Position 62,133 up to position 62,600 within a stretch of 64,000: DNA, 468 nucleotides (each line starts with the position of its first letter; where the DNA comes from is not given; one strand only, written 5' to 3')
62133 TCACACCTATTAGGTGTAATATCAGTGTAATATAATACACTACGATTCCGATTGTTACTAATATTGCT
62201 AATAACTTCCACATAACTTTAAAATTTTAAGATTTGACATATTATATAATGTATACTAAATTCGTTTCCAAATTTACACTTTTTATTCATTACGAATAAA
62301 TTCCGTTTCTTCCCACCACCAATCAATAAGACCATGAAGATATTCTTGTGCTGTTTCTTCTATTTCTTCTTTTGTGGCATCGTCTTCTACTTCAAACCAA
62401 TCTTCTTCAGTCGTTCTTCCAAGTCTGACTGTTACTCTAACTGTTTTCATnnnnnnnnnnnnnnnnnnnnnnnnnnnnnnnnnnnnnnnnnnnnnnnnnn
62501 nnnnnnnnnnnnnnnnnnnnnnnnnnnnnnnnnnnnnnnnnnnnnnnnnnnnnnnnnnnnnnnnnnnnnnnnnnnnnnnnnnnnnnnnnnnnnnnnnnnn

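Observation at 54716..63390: Both a ThyA thymidylate synthase and a divergent ThyX-like protein, alongside DHFR, pyrD and pyrE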

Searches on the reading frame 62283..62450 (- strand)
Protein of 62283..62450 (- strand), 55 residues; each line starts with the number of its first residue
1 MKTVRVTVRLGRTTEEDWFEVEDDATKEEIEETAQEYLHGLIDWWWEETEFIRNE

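Call 3: search_protein_families(library=pfam, proteins=[window:62283-62450:-], max_evalue=1)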
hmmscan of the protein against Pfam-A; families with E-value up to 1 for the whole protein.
window:62283-62450:- (55 aa): 1 family
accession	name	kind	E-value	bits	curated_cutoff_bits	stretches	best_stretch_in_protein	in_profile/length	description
PF23768.1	DUF7167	-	0.0021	18.5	24.4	1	15-50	16-59/60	Domain of unknown function (DUF7167)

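Call 4: search_protein_families(library=phrogs, proteins=[window:62283-62450:-], max_evalue=0.1)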
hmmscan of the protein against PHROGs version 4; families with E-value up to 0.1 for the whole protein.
window:62283-62450:- (55 aa): 2 families
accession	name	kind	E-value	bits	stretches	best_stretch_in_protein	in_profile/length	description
phrog_1997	-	unknown function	5e-07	30.8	1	1-47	1-49/57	-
phrog_24663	-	unknown function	0.033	15.1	1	17-43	18-44/57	-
